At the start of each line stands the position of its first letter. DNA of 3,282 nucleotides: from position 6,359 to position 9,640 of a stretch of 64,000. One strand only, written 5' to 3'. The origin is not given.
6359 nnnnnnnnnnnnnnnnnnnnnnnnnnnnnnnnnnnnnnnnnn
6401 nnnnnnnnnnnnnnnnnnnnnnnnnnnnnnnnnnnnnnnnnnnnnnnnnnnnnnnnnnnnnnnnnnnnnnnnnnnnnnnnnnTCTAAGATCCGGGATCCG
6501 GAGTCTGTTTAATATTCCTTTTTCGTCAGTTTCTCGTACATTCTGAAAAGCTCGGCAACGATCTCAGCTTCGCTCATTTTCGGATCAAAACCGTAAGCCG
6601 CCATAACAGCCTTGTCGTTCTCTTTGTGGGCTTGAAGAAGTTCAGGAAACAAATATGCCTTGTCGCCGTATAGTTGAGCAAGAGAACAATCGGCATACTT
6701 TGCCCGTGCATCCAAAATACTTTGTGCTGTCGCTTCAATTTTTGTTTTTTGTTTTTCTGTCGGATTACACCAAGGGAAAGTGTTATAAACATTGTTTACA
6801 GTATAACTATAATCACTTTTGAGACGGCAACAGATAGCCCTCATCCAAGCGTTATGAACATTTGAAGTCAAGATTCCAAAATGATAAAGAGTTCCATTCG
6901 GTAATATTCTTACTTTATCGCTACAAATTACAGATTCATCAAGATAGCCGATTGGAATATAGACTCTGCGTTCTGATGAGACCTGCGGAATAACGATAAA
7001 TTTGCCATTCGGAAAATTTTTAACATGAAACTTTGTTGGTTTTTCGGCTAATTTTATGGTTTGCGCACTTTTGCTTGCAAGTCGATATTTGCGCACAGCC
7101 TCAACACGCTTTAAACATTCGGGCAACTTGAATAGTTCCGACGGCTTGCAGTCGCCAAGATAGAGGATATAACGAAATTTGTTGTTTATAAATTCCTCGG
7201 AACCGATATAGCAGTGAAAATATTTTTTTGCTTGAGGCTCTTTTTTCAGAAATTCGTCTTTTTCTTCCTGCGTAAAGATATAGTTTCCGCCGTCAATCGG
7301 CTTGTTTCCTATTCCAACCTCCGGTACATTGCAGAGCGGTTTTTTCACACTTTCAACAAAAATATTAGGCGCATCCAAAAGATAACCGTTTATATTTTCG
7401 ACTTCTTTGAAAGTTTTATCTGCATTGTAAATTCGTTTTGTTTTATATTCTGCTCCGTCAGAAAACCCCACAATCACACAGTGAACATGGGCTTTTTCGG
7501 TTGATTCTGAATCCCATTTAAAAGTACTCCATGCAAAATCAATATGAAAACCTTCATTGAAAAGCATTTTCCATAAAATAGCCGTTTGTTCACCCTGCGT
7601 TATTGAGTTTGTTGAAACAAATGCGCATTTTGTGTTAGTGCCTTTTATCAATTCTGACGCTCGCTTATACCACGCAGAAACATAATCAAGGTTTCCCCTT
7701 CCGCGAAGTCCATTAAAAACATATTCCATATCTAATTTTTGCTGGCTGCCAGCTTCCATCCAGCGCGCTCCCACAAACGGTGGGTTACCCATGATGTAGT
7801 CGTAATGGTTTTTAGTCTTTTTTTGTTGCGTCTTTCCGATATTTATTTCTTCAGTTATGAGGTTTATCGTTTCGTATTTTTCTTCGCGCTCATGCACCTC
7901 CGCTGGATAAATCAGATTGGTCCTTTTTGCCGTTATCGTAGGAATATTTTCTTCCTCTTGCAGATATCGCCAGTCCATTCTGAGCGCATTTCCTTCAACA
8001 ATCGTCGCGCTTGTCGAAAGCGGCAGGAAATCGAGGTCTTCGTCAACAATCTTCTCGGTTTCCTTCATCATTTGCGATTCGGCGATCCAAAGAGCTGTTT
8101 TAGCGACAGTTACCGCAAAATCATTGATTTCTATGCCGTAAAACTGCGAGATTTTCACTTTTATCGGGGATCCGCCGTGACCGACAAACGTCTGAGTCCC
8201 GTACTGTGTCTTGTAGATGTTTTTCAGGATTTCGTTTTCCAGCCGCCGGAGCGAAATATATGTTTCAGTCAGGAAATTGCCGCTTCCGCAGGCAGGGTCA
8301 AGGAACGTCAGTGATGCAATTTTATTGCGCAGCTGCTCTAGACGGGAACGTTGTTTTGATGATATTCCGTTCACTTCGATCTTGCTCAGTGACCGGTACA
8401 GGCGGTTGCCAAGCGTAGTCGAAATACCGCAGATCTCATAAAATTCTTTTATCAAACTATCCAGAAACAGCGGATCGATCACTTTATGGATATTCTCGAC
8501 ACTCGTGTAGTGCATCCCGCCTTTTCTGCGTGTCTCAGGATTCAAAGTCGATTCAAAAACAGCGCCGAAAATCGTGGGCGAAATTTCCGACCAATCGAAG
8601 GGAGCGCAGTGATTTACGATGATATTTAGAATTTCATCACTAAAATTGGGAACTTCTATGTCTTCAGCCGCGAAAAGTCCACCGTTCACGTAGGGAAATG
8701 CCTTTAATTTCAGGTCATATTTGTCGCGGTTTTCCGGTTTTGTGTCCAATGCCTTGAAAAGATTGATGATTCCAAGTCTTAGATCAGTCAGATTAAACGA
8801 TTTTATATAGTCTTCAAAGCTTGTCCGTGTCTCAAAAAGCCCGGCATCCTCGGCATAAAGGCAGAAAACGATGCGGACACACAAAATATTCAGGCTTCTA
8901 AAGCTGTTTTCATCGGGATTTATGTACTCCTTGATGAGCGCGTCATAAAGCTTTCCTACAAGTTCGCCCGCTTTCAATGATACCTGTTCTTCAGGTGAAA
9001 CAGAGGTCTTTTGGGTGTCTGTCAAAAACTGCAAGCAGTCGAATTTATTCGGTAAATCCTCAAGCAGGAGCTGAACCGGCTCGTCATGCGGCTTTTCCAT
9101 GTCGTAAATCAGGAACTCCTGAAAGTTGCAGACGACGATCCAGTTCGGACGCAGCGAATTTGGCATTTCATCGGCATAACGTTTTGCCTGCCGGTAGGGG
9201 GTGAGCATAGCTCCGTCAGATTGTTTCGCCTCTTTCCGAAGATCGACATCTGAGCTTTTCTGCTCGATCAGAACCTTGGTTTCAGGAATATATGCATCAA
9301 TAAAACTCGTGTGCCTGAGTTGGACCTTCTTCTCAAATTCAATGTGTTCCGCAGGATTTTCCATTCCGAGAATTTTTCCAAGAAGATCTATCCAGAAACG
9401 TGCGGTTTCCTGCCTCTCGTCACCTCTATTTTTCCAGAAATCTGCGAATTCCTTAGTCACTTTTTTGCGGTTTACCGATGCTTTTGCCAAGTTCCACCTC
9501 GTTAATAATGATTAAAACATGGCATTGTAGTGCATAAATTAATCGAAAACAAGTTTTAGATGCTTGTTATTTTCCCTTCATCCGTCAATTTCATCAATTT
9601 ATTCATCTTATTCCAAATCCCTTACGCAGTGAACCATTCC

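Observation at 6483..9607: Low-GC MmeI-family Type IIL restriction-modification gene inserted between two DUF1566 lipoprotein genes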

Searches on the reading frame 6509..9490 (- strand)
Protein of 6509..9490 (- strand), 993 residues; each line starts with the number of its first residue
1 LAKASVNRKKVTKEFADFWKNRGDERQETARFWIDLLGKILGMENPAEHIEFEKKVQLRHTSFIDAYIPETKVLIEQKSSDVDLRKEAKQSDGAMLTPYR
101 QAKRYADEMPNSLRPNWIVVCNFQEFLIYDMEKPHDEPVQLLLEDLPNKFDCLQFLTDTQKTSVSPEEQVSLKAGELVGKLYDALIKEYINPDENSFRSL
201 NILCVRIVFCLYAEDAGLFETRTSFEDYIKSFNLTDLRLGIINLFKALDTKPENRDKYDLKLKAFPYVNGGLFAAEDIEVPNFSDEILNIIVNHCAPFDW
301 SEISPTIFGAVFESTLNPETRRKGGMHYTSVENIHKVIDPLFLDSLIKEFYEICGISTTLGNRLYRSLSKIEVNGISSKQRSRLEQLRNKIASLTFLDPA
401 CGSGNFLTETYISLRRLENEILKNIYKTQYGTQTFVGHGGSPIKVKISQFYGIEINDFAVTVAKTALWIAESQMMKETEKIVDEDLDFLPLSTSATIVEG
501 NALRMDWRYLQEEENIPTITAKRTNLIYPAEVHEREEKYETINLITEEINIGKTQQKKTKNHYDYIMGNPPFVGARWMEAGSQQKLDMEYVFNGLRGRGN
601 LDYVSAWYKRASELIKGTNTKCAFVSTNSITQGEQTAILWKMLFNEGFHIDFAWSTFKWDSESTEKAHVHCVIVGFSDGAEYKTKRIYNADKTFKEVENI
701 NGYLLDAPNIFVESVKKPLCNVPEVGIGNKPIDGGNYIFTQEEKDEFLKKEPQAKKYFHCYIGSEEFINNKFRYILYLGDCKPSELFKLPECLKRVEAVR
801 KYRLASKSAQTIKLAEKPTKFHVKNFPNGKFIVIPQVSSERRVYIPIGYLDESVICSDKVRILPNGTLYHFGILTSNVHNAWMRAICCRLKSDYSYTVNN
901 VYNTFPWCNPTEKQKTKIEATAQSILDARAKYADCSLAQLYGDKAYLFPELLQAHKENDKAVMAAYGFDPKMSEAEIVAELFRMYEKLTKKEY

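Call 5: search_protein_families(library=pfam, proteins=[window:6509-9490:-])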
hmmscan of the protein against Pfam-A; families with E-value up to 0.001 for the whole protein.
window:6509-9490:- (993 aa): 8 families
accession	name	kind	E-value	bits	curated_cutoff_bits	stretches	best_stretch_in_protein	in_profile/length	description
PF20473.4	MmeI_Mtase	-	5.6e-86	288.4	27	1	379-688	6-258/259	MmeI, DNA-methyltransferase domain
PF20466.3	MmeI_TRD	-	7.4e-70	234.9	27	1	706-908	1-205/207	MmeI, target recognition domain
PF20464.3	MmeI_N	-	1.6e-38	133.2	27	1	13-187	4-180/181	MmeI, N-terminal domain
PF20465.4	MmeI_hel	-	7e-19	68.8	27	1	199-273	2-75/75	MmeI, helicase spacer domain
PF20467.3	MmeI_C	-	1.8e-18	67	27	1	912-990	3-80/83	MmeI, C-terminal domain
PF07669.17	Eco57I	-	2e-12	48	25.3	1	449-637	2-144/171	Eco57I restriction-modification methylase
PF02384.22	N6_Mtase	-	6.3e-06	26.2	20.4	0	552-628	112-185/311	N-6 DNA Methylase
PF01170.24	UPF0020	-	0.00075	19.7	22.3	0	394-490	30-116/197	RMKL-like, methyltransferase domain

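Call 6: search_protein_families(library=ncbifam, proteins=[window:6509-9490:-])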
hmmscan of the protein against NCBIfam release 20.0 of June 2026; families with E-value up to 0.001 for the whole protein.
window:6509-9490:- (993 aa): 3 families
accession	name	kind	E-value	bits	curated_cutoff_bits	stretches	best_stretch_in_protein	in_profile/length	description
NF033452.1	BREX_1_MTaseX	exception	1.3e-10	39.9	500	1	379-473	297-381/1210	BREX-1 system adenine-specific DNA-methyltransferase PglX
NF033451.1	BREX_2_MTaseX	equivalog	1.6e-06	26.1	400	1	393-575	224-371/1185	BREX-2 system adenine-specific DNA-methyltransferase PglX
NF033455.1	BREX_6_MTaseX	exception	3.9e-05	21.3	900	0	385-478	321-407/1319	BREX-6 system adenine-specific DNA-methyltransferase PglX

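Call 8: search_protein_families(library=padloc, proteins=[window:6509-9490:-], max_evalue=0.01)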
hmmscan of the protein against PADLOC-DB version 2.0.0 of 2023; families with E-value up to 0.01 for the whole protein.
window:6509-9490:- (993 aa): 29 families (the best 25 are shown)
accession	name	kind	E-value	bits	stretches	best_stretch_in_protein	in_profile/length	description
PDLC03598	REase_MTase_IIG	-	0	1122.1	1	7-991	7-910/912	Type IIG restriction enzyme-methyltransferase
PDLC03627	REase_MTase_IIG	-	1.6e-88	295.7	1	13-987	5-1023/1136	Type IIG restriction enzyme-methyltransferase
PDLC03599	REase_MTase_IIG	-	8e-87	290.1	3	10-508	6-468/959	Type IIG restriction enzyme-methyltransferase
PDLC02643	DrmMI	-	2.3e-41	139.7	1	559-969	865-1274/1347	DrmMI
PDLC04134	mad2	-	1.8e-25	87.7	1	24-691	4-458/492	mads_2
PDLC02646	DrmMI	-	5.2e-21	72.5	1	560-990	280-725/792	DrmMI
PDLC02644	DrmMI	-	1.3e-19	67.6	2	559-767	378-575/988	DrmMI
PDLC02640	DrmMI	-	6.6e-14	48.5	1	607-968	536-910/1015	DrmMI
PDLC03618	REase_MTase_IIG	-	5.4e-11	38.5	1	560-908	863-1204/1429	Type IIG restriction enzyme-methyltransferase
PDLC02639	DrmMI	-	2.4e-10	37.4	1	560-767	580-782/803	DrmMI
PDLC03609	REase_MTase_IIG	-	6.7e-08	28.8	1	336-472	379-512/1066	Type IIG restriction enzyme-methyltransferase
PDLC02525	PglX|PglXI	-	2e-07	28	1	389-586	280-479/607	PglX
PDLC03245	MTase_II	-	2e-07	27.9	1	553-616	149-209/577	Type II methyltransferase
PDLC02529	PglX|PglXI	-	2e-07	27.1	1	392-576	227-371/1189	PglX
PDLC02521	PglX|PglXI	-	1.1e-06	24.9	1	379-581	294-500/1174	PglX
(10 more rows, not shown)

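Call 9: search_solved_structures(query=window:6509-9490:-, show_alignments=1)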
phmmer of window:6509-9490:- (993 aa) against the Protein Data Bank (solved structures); distinct sequences matched with E-value up to 0.001: 1.
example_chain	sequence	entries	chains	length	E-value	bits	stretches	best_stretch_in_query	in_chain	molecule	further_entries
5hr4_C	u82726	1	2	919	3.6e-173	581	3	565-990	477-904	MmeI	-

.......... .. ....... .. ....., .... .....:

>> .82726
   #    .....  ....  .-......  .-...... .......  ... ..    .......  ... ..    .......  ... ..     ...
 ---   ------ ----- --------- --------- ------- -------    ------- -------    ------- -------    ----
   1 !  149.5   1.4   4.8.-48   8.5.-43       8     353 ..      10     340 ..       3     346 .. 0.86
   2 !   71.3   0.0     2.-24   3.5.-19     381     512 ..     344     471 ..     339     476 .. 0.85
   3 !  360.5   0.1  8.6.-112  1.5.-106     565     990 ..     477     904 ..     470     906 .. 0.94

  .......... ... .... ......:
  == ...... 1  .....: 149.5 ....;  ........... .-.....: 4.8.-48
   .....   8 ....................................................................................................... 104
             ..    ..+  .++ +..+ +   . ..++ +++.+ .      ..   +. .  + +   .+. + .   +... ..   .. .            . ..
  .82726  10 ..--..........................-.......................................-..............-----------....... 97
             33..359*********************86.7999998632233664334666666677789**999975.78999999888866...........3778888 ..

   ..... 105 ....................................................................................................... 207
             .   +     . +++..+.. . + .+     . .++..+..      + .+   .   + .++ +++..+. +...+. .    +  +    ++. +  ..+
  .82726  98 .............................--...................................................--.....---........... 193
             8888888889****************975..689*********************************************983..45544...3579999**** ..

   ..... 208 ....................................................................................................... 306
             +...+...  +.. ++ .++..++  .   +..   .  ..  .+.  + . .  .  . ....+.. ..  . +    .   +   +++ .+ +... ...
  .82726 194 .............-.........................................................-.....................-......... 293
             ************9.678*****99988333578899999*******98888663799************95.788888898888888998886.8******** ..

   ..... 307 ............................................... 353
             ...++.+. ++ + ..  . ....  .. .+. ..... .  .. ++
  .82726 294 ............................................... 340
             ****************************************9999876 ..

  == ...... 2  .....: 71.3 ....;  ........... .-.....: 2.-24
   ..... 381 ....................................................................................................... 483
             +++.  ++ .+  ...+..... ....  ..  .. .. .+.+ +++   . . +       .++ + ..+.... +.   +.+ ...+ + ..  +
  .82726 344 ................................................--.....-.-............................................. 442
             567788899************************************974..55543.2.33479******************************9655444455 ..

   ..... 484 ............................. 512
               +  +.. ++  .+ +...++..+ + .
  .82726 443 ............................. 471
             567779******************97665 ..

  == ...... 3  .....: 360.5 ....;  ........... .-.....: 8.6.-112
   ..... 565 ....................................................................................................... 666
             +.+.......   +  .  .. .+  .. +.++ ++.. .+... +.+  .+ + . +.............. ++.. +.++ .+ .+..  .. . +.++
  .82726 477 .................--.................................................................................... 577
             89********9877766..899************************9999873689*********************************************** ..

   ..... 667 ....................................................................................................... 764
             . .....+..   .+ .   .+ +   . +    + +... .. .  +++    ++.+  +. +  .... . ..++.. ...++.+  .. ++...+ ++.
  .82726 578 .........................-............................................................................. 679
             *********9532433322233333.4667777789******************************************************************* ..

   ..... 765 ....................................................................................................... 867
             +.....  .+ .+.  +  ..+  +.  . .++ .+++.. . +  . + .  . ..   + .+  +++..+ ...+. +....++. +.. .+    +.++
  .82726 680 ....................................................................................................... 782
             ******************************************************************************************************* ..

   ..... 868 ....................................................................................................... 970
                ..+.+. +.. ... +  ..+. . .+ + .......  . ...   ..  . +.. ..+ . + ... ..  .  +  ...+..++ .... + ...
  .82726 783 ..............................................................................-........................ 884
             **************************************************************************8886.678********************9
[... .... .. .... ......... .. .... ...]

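Call 10: find_homologous_proteins(query=window:6509-9490:-)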
Query window:6509-9490:- (993 aa): 8000 proteins with E <= 0.001 among 8000 candidates; the best 120 are listed.
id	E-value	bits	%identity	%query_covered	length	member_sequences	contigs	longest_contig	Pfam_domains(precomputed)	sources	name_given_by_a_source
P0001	0.0e+0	2301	100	100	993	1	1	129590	PF20465.5,PF02384.23,PF07669.18,PF20466.4,PF20464.4,PF20467.4,PF20473.5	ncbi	-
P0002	0.0e+0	1776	79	100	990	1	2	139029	PF20465.5,PF07669.18,PF20466.4,PF20464.4,PF20467.4,PF20473.5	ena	-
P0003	0.0e+0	1774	79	100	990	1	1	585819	PF20465.5,PF07669.18,PF20466.4,PF20464.4,PF20467.4,PF20473.5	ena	-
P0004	0.0e+0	1721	76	100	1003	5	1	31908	PF20465.5,PF07669.18,PF20466.4,PF20464.4,PF20467.4,PF20473.5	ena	-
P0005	0.0e+0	1598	70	100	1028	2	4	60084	PF20465.5,PF07669.18,PF20466.4,PF20464.4,PF20467.4,PF20473.5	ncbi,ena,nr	ncbi:methylase [bacterium]|nr:methylase [bacterium] MBP5592404.1 methylase [bacterium]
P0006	0.0e+0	1595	71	100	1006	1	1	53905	PF20465.5,PF07669.18,PF20466.4,PF20464.4,PF20467.4,PF20473.5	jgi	jgi:hypothetical protein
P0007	0.0e+0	1592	70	100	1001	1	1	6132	PF20465.5,PF07669.18,PF20466.4,PF20464.4,PF20467.4,PF20473.5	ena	-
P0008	0.0e+0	1565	71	100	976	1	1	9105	PF20465.5,PF02384.23,PF07669.18,PF20466.4,PF20464.4,PF20467.4,PF20473.5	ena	-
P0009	0.0e+0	1539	69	100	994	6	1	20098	PF20465.5,PF07669.18,PF20466.4,PF20464.4,PF20467.4,PF20473.5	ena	-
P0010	0.0e+0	1530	70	100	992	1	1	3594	PF20465.5,PF07669.18,PF20466.4,PF20464.4,PF20467.4,PF20473.5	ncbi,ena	-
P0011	0.0e+0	1499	67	100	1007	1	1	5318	PF20465.5,PF02384.23,PF07669.18,PF20466.4,PF20464.4,PF20467.4,PF20473.5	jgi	-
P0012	0.0e+0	1493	67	100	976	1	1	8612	PF20465.5,PF07669.18,PF20466.4,PF20464.4,PF20467.4,PF20473.5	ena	-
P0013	0.0e+0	1486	66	100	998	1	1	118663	PF20465.5,PF02384.23,PF07669.18,PF20466.4,PF20464.4,PF20467.4,PF20473.5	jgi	jgi:type I restriction-modification system DNA methylase subunit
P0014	0.0e+0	1486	67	100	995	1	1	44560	PF20465.5,PF07669.18,PF20466.4,PF20464.4,PF20467.4,PF20473.5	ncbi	-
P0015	0.0e+0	1484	66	100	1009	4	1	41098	PF20465.5,PF07669.18,PF20466.4,PF20464.4,PF20467.4,PF20473.5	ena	-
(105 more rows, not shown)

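Call 11: find_encoding_contigs(protein=P0001, flank=10000, max_places=4)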
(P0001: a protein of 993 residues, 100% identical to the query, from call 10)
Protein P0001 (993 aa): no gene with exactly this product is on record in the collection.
